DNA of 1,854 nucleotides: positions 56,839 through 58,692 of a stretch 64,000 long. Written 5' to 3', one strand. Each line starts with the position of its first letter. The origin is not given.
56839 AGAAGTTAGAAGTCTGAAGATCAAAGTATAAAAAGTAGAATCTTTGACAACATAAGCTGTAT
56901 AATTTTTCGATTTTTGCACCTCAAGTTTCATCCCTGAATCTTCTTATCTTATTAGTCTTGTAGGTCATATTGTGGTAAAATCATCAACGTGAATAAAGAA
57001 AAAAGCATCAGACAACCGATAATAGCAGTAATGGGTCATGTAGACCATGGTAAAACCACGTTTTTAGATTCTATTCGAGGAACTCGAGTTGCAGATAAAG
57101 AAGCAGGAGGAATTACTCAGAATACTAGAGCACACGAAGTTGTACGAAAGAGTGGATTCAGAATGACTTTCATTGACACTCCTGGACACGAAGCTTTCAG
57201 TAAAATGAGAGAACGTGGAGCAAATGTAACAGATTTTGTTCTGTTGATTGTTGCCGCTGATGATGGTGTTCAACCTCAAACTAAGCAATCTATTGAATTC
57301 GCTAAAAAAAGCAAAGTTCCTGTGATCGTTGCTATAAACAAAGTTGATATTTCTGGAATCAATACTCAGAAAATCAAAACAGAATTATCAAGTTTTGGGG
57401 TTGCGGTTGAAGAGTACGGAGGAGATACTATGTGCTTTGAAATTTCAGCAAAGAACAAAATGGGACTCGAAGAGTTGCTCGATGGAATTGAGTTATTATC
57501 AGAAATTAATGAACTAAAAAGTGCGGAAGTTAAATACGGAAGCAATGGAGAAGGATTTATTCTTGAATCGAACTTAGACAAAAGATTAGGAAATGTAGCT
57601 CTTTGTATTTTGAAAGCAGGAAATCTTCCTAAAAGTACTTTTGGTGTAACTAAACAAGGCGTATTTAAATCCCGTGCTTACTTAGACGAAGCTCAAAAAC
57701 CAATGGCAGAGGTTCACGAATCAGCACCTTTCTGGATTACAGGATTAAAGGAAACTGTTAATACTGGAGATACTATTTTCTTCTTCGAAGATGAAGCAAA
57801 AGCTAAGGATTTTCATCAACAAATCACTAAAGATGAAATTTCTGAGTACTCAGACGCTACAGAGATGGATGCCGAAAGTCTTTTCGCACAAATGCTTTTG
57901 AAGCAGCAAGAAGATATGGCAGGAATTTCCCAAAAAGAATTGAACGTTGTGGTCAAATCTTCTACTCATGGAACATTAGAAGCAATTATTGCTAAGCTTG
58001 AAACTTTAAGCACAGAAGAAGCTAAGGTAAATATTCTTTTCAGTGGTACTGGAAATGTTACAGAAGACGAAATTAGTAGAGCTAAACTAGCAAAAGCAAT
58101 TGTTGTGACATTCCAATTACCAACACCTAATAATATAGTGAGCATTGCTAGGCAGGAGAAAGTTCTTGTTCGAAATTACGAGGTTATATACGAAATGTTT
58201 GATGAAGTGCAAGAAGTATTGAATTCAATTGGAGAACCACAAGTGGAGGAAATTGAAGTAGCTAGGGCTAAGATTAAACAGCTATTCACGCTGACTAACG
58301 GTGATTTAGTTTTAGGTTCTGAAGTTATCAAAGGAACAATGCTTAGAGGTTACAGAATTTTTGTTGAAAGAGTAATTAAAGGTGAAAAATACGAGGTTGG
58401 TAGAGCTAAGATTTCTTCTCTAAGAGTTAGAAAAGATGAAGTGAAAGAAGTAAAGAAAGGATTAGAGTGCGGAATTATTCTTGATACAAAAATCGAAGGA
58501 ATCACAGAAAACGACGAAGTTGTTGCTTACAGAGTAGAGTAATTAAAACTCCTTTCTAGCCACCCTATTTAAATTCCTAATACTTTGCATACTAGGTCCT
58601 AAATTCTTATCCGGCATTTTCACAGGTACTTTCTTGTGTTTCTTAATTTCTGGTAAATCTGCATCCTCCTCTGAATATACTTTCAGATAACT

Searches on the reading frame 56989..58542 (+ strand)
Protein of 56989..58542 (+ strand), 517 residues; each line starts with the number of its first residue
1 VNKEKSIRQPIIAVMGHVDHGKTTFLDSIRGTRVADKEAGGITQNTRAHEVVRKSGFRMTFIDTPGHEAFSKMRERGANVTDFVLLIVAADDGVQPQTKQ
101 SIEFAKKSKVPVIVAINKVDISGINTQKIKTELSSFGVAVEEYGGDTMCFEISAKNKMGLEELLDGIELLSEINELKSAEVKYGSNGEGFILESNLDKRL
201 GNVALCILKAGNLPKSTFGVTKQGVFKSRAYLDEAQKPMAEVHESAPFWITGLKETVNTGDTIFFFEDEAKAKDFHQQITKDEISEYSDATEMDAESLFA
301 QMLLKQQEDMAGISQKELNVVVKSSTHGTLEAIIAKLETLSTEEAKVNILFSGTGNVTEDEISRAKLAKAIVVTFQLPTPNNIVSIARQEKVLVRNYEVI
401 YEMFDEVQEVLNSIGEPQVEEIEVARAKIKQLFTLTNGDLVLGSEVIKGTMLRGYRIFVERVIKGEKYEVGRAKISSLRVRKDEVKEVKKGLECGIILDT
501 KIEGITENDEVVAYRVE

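Call 64: search_protein_families(library=pfam, proteins=[window:56989-58542:+], max_evalue=0.00001)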
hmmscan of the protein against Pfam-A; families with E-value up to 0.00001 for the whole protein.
window:56989-58542:+ (517 aa): 5 families
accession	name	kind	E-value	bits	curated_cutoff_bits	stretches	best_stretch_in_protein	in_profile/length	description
PF00009.33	GTP_EFTU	-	2.2e-34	119.1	26.5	1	11-167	5-182/188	Elongation factor Tu GTP binding domain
PF11987.13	IF-2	-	1.8e-25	89.6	27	1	307-408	16-117/117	Translation-initiation factor 2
PF01926.29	MMR_HSR1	-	1.2e-11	45.2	21.9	1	12-118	2-113/113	50S ribosome-binding GTPase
PF22042.2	EF-G_D2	-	3.3e-07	30.8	27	1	188-263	3-81/84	Elongation factor G domain 2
PF00071.28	Ras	-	6.5e-06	26.3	21.6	0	13-165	3-154/162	Ras family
